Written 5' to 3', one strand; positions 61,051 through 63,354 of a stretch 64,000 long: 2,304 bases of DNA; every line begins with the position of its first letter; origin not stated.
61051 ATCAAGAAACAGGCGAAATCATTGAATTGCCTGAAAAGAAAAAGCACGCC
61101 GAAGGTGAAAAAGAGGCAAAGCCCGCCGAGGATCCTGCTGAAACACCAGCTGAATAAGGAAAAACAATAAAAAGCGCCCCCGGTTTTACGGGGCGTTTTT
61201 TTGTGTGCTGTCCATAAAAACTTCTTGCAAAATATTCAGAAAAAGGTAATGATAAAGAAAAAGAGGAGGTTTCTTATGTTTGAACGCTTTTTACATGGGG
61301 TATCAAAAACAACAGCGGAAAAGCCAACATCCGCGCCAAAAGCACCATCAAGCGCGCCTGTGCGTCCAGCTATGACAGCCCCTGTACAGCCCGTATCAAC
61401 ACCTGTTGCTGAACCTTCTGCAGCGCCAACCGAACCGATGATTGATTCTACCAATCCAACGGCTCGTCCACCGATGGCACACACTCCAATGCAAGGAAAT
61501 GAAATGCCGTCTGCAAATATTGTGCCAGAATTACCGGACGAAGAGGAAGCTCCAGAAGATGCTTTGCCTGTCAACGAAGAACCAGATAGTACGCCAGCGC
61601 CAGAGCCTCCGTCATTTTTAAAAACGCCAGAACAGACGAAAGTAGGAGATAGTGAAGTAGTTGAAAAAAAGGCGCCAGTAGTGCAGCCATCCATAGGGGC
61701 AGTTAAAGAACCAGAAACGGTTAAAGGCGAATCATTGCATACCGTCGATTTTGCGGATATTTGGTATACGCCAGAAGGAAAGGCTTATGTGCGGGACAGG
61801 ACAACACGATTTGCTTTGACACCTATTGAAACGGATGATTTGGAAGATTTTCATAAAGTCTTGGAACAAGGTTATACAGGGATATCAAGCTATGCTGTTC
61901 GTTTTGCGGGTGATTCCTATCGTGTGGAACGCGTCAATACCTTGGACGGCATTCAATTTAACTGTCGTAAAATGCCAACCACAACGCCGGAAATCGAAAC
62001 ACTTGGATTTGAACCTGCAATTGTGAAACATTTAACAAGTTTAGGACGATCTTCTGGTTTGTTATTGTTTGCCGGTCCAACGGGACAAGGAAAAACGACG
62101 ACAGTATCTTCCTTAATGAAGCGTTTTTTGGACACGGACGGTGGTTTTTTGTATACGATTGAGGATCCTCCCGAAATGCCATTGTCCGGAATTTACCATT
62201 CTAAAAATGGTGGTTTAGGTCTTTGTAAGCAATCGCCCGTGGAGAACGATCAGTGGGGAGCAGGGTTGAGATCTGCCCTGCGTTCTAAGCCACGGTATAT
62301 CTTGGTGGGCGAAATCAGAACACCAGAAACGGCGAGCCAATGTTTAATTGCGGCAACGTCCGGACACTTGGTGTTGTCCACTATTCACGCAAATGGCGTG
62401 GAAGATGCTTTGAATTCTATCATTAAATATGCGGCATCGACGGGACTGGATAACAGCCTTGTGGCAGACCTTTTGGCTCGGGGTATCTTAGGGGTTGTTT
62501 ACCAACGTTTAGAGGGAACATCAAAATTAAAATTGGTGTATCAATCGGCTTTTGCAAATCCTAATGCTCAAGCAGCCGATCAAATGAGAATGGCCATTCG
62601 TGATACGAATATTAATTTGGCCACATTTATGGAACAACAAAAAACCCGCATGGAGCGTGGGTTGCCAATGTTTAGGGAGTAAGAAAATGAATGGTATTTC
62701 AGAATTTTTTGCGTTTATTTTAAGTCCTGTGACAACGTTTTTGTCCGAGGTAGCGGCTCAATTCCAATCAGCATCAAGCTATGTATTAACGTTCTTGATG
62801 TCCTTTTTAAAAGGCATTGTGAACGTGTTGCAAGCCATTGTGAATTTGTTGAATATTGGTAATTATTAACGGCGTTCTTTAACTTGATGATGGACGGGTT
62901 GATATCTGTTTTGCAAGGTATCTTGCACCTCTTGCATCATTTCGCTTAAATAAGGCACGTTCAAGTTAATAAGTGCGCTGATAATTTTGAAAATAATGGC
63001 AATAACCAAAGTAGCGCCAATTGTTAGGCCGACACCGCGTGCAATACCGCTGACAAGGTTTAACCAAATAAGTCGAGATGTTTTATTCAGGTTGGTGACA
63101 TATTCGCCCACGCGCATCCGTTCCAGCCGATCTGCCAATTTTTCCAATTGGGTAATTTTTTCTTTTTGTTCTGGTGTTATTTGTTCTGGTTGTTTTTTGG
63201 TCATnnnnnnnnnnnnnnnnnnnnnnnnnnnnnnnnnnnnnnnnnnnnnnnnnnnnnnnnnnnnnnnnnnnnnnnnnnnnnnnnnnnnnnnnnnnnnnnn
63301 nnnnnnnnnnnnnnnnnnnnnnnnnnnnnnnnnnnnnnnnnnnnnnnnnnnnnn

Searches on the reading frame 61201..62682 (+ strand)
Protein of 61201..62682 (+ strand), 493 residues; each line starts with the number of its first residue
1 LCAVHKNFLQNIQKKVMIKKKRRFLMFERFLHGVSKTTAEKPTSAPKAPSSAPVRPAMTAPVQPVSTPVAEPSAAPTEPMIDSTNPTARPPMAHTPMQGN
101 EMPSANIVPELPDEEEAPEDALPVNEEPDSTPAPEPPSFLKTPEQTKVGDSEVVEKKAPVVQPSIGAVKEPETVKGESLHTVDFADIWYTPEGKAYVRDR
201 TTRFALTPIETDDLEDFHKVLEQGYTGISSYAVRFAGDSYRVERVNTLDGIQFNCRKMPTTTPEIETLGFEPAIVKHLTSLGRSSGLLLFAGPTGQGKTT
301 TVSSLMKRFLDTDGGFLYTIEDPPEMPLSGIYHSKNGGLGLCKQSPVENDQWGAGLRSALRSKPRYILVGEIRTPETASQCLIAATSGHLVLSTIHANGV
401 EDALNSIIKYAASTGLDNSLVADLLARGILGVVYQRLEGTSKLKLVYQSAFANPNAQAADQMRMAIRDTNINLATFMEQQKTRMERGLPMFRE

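Call 21: search_protein_families(library=pfam, proteins=[window:61201-62682:+], max_evalue=0.1)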
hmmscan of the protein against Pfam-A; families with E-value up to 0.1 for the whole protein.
window:61201-62682:+ (493 aa): 7 families
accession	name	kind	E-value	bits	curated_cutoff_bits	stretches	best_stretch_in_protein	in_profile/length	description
PF00437.27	T2SSE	-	3.2e-30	105.5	24.9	1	251-437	105-277/370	Type II/IV secretion system protein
PF13191.12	AAA_16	-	0.0037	18.2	32.6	1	282-392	22-136/167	AAA ATPase domain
PF13401.12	AAA_22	-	0.016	16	27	1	284-361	4-80/130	AAA domain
PF20720.3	nSTAND3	-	0.022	14.9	27.2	1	284-323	16-54/155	Novel STAND NTPase 3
PF13086.12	AAA_11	-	0.044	14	27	1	283-371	15-91/257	AAA domain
PF03215.21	Rad17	-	0.053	13.9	23.8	0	285-308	45-68/186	Rad17 P-loop domain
PF12775.13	AAA_7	-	0.092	12.7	25.8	0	287-309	35-57/181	P-loop containing dynein motor region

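Call 25: search_protein_families(library=ncbifam, proteins=[window:61201-62682:+], max_evalue=10)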
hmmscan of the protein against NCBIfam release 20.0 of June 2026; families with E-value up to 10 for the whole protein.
window:61201-62682:+ (493 aa): 25 families
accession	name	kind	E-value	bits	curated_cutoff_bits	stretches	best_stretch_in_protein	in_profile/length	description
TIGR01420.1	pilT_fam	subfamily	1.4e-33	116.6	319.1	1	240-441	80-271/343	PilT/PilU family type 4a pilus ATPase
TIGR02533.1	type_II_gspE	equivalog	3.1e-26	92.1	630.25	1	261-437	218-378/486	type II secretion system ATPase GspE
NF041000.1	ATPase_ComGA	equivalog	3.2e-26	91.9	300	1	270-437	112-264/267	competence type IV pilus ATPase ComGA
TIGR02538.1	type_IV_pilB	equivalog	2.6e-24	85.7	675.65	1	241-408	269-430/564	type IV-A pilus assembly ATPase PilB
NF007755.0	PRK10436.1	equivalog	2.7e-24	85.6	617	1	244-409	175-334/465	type II secretion system protein GspE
NF053534.1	T4PilAsmATPsTfpB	equivalog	1.4e-22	79.8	850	1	265-437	315-471/584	type IV pilus assembly ATPase TfpB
TIGR02525.1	plasmid_TraJ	equivalog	1.6e-21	76.7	368.3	1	244-426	111-287/372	plasmid transfer ATPase TraJ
TIGR02524.1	dot_icm_DotB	equivalog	7.5e-21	74.7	463.3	1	244-409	96-258/358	Dot/Icm type IV secretion system ATPase DotB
NF058587.1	archaellum_moto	equivalog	3.4e-13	49.2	550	1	288-402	278-388/527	archaellum flagellar ATPase motor FlaI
TIGR02788.1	VirB11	equivalog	2.1e-11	43.5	249.95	1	289-436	148-295/308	P-type DNA transfer ATPase VirB11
TIGR03819.1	heli_sec_ATPase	hypoth_equivalog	7.7e-11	41.8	373.15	1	270-434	163-324/340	TadA family conjugal transfer-associated ATPase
NF053672.1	bindosome_BasE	exception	1.6e-08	33.7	1000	1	251-407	231-388/512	bindosome assembly system ATPase subunit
TIGR02782.1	TrbB_P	equivalog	1.6e-07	30.9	304.55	1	278-413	129-258/303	P-type conjugative transfer ATPase TrbB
NF010425.0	PRK13851.1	equivalog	6.3e-07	28.6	461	1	286-436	163-313/344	type IV secretion system protein VirB11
NF010469.0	PRK13894.1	subfamily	8.7e-06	25.3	508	1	288-408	152-265/320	conjugal transfer ATPase TrbB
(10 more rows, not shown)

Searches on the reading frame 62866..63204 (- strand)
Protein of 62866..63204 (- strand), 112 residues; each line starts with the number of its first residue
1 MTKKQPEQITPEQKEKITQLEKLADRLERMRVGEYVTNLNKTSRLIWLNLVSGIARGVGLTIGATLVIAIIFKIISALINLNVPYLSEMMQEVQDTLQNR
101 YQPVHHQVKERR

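Call 72: search_protein_families(library=pfam, proteins=[window:62866-63204:-], max_evalue=0.01)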
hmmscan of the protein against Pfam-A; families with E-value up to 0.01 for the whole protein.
window:62866-63204:- (112 aa): 1 family
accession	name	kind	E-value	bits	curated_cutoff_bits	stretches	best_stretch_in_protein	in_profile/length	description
PF18910.5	DUF5665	-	2.4e-15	56.7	27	1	42-96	2-54/56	Domain of unknown function (DUF5665)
